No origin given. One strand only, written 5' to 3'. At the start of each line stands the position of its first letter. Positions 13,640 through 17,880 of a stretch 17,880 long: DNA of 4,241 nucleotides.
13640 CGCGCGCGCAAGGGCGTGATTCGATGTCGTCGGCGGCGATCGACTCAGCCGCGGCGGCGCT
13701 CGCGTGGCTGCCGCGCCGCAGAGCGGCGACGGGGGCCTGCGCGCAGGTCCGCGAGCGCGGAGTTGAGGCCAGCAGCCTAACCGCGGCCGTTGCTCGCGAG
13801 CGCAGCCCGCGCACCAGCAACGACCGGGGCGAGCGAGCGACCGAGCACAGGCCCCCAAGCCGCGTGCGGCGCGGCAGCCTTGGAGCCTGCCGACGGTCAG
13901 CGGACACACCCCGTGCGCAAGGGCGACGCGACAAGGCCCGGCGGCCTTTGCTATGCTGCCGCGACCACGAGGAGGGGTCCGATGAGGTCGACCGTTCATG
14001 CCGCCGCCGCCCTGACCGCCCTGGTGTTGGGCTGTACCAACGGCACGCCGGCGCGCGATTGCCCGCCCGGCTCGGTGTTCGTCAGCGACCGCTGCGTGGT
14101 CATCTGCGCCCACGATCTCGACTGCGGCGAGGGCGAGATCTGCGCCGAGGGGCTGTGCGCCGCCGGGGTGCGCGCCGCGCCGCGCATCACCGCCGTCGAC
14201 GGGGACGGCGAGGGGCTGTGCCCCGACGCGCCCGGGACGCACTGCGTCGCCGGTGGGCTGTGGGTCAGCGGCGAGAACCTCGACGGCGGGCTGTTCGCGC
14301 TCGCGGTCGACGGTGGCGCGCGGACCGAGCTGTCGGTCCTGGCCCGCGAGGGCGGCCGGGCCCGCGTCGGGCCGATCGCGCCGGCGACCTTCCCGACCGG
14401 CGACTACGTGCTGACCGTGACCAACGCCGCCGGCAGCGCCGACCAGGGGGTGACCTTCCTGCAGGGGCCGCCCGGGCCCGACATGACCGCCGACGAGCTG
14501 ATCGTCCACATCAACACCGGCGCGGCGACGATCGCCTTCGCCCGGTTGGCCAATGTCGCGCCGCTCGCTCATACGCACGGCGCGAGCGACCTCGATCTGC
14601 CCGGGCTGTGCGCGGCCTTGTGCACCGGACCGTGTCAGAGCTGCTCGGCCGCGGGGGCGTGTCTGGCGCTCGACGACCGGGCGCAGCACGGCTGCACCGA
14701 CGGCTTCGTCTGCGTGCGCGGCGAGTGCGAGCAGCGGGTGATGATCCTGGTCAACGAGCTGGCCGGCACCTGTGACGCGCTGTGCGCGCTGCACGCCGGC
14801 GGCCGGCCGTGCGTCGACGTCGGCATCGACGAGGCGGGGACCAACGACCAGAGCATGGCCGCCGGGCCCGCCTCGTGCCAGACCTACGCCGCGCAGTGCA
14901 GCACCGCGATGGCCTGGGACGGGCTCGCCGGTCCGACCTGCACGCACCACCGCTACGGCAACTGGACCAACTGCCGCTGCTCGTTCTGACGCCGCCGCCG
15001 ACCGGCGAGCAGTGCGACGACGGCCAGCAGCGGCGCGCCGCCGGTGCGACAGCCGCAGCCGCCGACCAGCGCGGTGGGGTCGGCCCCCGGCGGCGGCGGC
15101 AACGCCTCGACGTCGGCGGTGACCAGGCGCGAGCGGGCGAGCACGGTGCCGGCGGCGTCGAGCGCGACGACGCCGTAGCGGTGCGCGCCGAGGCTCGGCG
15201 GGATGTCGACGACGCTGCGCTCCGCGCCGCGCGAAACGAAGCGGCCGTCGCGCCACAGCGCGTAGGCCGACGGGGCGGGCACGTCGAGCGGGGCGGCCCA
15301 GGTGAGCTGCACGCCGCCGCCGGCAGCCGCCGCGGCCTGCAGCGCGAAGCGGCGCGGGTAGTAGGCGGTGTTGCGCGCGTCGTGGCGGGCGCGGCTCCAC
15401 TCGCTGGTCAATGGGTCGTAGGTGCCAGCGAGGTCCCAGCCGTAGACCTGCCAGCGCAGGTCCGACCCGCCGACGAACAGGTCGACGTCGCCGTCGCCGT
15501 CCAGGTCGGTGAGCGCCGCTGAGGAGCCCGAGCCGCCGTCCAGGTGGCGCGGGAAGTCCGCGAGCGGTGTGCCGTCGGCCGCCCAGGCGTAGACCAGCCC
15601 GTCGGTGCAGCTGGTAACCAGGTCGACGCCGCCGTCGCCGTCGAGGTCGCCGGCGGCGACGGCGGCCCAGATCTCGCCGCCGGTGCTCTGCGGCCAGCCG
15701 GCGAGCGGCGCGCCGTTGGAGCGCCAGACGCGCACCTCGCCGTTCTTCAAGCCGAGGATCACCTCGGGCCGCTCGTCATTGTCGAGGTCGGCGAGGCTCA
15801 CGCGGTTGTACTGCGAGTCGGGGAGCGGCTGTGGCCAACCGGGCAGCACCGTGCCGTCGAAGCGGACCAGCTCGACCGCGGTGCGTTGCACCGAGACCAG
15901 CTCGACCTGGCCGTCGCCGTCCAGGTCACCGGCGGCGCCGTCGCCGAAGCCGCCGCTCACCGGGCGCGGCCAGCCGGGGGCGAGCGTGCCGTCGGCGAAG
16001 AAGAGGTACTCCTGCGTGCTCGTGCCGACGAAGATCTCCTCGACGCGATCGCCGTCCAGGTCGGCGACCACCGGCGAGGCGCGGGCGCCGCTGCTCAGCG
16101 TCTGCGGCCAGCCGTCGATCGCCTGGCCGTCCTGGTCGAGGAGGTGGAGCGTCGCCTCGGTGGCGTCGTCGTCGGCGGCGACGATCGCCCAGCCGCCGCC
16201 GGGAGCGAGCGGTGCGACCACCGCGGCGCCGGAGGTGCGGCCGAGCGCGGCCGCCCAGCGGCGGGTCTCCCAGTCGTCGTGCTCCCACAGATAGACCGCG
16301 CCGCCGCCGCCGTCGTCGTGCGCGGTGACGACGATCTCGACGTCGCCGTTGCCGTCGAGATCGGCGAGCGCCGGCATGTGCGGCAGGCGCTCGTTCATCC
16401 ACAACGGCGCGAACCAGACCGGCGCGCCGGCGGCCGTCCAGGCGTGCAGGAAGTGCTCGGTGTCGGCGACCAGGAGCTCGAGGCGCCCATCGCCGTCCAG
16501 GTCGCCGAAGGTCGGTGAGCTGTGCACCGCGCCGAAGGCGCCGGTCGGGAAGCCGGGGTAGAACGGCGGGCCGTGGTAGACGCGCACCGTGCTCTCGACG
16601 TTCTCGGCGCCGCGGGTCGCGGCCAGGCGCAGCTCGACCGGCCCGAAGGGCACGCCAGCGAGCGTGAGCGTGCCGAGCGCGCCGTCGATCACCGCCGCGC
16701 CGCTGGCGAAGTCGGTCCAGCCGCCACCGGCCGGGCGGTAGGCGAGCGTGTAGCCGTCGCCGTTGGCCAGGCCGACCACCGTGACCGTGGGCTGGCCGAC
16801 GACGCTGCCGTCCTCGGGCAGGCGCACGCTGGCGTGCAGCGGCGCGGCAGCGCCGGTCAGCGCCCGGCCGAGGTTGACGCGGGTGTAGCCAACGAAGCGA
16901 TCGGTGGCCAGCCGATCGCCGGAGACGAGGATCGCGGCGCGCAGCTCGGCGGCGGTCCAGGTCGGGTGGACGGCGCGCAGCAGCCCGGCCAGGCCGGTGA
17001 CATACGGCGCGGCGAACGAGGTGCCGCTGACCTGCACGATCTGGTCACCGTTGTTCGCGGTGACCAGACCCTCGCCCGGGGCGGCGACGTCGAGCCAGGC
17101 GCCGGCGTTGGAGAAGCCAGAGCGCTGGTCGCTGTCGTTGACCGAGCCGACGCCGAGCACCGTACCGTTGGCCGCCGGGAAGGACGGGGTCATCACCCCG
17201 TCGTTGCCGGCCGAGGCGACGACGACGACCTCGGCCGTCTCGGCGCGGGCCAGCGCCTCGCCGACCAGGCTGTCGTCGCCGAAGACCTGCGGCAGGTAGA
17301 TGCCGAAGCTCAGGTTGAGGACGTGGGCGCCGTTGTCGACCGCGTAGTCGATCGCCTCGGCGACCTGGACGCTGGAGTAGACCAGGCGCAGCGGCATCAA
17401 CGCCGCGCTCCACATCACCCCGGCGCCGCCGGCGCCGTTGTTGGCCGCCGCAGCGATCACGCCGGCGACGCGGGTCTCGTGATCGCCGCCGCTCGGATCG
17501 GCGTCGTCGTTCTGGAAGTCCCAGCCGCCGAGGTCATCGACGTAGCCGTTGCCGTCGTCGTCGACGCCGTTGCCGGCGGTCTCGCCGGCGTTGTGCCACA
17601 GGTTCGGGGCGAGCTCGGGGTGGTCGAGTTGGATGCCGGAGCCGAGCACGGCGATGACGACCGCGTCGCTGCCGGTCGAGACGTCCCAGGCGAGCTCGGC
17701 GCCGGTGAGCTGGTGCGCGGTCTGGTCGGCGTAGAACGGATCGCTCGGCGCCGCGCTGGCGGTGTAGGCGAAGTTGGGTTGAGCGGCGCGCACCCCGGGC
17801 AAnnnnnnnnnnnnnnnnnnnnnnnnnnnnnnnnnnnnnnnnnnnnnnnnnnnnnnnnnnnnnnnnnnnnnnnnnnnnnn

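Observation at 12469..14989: Divergent pair of lipoproteins beside the pseudo-subtilase: an internally activated Ntn-hydrolase and a Cys-rich IPT-domain protein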

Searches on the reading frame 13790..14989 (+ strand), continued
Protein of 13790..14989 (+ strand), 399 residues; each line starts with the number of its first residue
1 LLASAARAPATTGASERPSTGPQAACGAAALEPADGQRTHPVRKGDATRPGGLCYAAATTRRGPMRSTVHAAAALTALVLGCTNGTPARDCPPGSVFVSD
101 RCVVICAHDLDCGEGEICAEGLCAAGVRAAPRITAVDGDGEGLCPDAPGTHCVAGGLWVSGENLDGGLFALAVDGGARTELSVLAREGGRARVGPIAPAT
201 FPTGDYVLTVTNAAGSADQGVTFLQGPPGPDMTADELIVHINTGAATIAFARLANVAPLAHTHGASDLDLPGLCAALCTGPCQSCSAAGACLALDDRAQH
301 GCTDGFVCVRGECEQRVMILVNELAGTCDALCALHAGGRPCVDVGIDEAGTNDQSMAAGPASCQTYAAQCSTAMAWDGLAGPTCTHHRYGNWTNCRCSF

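Call 71: search_protein_families(library=phrogs, proteins=[P0001, P0002, P0003, P0076, P0093, P0094, P0097, P0111], max_evalue=0.01)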
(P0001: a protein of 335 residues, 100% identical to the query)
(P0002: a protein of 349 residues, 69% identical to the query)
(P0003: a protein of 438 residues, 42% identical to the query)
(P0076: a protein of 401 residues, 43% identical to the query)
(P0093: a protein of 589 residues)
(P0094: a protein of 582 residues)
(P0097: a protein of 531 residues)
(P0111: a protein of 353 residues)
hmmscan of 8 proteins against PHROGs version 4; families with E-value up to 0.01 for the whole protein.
P0001 (335 aa): 0 families

P0002 (349 aa): 0 families

P0003 (438 aa): 0 families

P0076 (401 aa): 2 families
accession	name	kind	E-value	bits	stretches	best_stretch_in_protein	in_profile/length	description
phrog_24210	-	tail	3.2e-05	24.5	1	279-372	185-276/303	tail fiber protein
phrog_5231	-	unknown function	0.0004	19.9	1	200-232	170-202/618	-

P0093 (589 aa): 4 families
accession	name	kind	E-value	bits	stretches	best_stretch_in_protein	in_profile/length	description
phrog_2012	-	tail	7.8e-12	46.5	1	207-240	94-127/212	minor tail protein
phrog_8780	-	tail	6.5e-10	38.8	1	207-240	525-558/755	minor tail protein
phrog_5231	-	unknown function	1.3e-07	31.4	1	205-235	177-207/618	-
phrog_5207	-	unknown function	0.00015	21.3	0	201-235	496-530/689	-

P0094 (582 aa): 5 families
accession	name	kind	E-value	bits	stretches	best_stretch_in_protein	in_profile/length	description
phrog_8780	-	tail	2.5e-13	50.1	2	327-381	506-560/755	minor tail protein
phrog_2012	-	tail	2.4e-11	44.9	2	347-380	95-128/212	minor tail protein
phrog_5207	-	unknown function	8.2e-08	32.1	2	341-377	497-533/689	-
phrog_5231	-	unknown function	1.6e-05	24.5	1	338-375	171-208/618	-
phrog_5711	-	head and packaging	0.0046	18.1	0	323-358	75-110/157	head fiber protein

P0097 (531 aa): 1 family
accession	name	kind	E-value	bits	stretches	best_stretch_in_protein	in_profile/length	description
phrog_5711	-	head and packaging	0.0054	17.8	0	350-391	79-119/157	head fiber protein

P0111 (353 aa): 3 families
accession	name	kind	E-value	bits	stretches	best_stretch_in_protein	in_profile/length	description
phrog_819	-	tail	0.0031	16.7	1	156-181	623-648/1024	tail protein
phrog_9328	-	unknown function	0.0073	17.4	0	157-186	34-63/94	-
phrog_5073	-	tail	0.008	16.2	1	165-183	108-126/519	tail fiber protein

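Call 77: search_solved_structures(query=A5, max_evalue=1, show_alignments=0)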
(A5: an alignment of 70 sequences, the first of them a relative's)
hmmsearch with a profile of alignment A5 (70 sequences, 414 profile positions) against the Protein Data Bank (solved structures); distinct sequences matched with E-value up to 1: 38.
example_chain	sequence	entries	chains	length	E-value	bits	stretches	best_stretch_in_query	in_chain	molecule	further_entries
6fwx_A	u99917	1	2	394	1.9e-10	44.1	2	136-171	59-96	Titin,Titin,Titin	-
8g4l_bm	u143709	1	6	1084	8.8e-06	28.8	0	124-169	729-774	Titin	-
1ya5_A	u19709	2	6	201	2.8e-05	27.1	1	136-171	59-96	N2B-TITIN ISOFORM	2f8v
6sdb_A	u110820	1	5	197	4.7e-05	26.4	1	136-171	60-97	Titin,Decorin,Titin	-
2a38_A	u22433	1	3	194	0.00016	24.6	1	136-171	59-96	Titin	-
7zoz_A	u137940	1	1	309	0.024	17.4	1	133-172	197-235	Sialic acid-binding Ig-like lectin 15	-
1wwb_X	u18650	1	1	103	0.056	16.2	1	140-168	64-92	PROTEIN (Brain Derived Neurotrophic Factor Receptor TrkB)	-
1hcf_X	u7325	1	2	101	0.056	16.2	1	140-168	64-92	BDNF/NT-3 GROWTH FACTORS RECEPTOR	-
8q6t_I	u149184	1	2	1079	0.072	15.9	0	125-181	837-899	Titin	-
5mo9_X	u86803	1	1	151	0.084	15.7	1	140-169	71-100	BDNF/NT-3 growth factors receptor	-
2rjm_A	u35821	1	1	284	0.093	15.5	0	124-170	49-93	Titin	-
2rik_A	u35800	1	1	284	0.11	15.2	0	124-170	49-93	Titin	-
6e57_A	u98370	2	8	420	0.14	14.9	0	102-166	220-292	surface glycan binding protein B | Mixed-linkage glucan utilization locus (MLGUL) SGBP-B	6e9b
1www_X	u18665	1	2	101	0.15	14.8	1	139-168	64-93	PROTEIN (TRKA RECEPTOR)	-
8ytd_A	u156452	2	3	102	0.15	14.8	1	139-168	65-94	High affinity nerve growth factor receptor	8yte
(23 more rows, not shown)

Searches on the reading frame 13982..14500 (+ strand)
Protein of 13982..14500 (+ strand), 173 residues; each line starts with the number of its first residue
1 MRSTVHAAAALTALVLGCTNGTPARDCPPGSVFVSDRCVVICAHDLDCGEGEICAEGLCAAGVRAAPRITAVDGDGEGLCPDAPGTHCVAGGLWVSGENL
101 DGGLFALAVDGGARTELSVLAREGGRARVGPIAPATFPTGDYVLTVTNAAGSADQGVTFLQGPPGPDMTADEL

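Call 54: find_related_loci(query=A6, collection=metagenome_contigs, flank=8000)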
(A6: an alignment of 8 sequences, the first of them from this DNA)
Query A6 (173 aa) in metagenome_contigs; peptide patterns used: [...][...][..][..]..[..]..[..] (x = any residue, [..] = any of these).
75 stretches matched a pattern; 2 encode a relative of the query (tblastn E <= 1e-3); 2 distinct loci.
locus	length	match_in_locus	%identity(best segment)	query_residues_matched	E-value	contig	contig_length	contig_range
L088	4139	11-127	53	134-173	1e-7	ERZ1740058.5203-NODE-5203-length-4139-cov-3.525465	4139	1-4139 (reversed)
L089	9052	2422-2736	31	48-162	1e-5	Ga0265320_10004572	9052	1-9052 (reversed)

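Call 55: find_related_loci(query=A6, collection=viral_contigs, flank=6000)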
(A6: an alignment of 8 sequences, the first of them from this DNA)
Query A6 (173 aa) in viral_contigs; peptide patterns used: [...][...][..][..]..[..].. (x = any residue, [..] = any of these).
20 stretches matched a pattern, but none encodes a relative of the query by tblastn (E <= 1e-3).

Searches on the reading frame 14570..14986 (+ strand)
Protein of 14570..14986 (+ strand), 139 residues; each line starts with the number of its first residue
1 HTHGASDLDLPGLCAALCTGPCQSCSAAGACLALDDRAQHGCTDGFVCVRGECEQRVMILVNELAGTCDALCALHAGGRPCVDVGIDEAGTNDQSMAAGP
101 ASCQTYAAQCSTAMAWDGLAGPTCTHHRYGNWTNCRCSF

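Call 70: predict_structure(alignment_id=A7)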
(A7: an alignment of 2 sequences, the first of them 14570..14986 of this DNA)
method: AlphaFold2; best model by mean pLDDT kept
length: 139 residues; sequences in the alignment: 2
mean_pLDDT: 47.1   pTM: 0.26
mean pLDDT of the five models: 47.1, 45.1, 41.0, 38.9, 36.0
residues with pLDDT >= 90: 0; 70-90: 0; 50-70: 63; < 50: 76
segments of 3 or more residues with pLDDT < 50: 1-11, 37-39, 56-101, 124-129, 131-135
pLDDT, mean of each block of 10 residues (from residue 1): 37 57 65 56 60 45 35 39 33 34 53 52 47 45
secondary structure, 60 per line:
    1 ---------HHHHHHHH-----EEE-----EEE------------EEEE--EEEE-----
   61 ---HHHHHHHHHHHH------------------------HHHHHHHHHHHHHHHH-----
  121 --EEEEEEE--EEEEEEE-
elements in order: H10-17 E23-25 E31-33 E46-49 E52-55 H64-75 H100-115 E123-129 E132-138

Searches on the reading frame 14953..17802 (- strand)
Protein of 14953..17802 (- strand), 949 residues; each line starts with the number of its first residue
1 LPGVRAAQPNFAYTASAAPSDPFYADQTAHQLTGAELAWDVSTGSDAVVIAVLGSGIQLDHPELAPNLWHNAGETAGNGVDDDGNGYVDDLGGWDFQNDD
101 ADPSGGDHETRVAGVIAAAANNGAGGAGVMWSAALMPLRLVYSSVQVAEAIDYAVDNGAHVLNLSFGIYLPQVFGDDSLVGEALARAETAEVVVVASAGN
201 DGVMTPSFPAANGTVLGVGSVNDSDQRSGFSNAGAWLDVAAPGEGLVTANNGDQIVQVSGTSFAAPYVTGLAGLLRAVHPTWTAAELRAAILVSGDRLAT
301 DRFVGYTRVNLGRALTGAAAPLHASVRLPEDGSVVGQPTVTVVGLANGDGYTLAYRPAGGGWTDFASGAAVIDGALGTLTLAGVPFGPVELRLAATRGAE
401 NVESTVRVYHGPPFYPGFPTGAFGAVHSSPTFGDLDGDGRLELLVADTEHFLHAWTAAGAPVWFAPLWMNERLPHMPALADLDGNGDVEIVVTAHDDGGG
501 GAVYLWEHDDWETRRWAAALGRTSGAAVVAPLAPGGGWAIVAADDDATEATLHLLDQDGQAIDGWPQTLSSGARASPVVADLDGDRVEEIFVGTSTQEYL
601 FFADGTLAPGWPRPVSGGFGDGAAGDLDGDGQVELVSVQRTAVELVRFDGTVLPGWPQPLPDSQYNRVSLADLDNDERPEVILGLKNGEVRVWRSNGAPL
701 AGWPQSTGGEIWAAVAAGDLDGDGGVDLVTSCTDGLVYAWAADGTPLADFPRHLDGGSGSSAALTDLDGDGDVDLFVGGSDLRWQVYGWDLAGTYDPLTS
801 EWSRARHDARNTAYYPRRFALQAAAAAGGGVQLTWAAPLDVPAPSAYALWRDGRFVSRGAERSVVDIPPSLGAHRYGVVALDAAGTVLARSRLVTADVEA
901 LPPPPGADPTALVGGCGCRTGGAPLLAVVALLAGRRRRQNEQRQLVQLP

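Call 3: search_protein_families(library=pfam, proteins=[window:14953-17802:-], max_evalue=0.1)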
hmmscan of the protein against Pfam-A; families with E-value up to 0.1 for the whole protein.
window:14953-17802:- (949 aa): 7 families
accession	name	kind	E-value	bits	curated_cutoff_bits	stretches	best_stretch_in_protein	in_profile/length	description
PF00082.27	Peptidase_S8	-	8.8e-44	150.4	21.8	1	46-306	2-287/288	Subtilase family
PF13517.12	FG-GAP_3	-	1.5e-29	102.8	26.9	5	672-729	1-60/61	FG-GAP-like repeat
PF01839.29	FG-GAP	-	2.6e-10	40.4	22.1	3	478-506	6-37/37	FG-GAP repeat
PF15907.11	Itfg2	-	3.3e-07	30.3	27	0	764-792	80-109/330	Integrin-alpha FG-GAP repeat-containing protein 2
PF14783.12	BBS2_Mid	-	1.1e-05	25.9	27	0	669-737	44-105/108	Ciliary BBSome complex subunit 2, middle region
PF25292.1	Beta-prop_CGLA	-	0.0011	18.9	26.8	0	703-750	22-69/316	Lambda-carrageenase beta-propeller domain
PF16743.10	PliI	-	0.028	14.5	27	0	666-683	60-77/123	Periplasmic lysozyme inhibitor of I-type lysozyme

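Call 4: search_protein_families(library=ncbifam, proteins=[window:14953-17802:-], max_evalue=0.1)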
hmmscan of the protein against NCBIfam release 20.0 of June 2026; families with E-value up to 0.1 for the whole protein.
window:14953-17802:- (949 aa): 8 families
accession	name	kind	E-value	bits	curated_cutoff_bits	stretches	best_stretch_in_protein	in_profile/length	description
TIGR03921.1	T7SS_mycosin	equivalog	2.6e-47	161.7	278.75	1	35-325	3-295/353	type VII secretion-associated serine protease mycosin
NF033595.1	denti_PrtP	equivalog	6.4e-26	91.1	300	1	182-342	357-524/606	dentilisin complex serine proteinase subunit PrtP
TIGR03895.1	protease_PatA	subfamily_domain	3.3e-23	82.3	421.05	1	108-294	1-199/606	PatA/PatG family cyanobactin maturation protease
NF049966.1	QH_SP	equivalog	8.1e-15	54.8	165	1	98-290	32-206/219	subtilisin-like serine protease QhpE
NF052323.1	T9SSA_dep_M6i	equivalog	1.1e-11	43.5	600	2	662-753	783-880/1043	T9SS-dependent M6-like inactivated metalloprotease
NF040809.1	germ_prot_CspBA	exception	0.0002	19.2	1250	1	203-275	393-472/1099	bifunctional germination protease/germinant receptor pseudoprotease CspBA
TIGR03901.2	MYXO-CTERM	domain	0.0095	16.3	20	1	914-938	2-33/34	MYXO-CTERM sorting domain-containing protein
NF052506.1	PA5033_fam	subfamily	0.025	13.4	100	0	626-650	35-59/284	PA5033 family protein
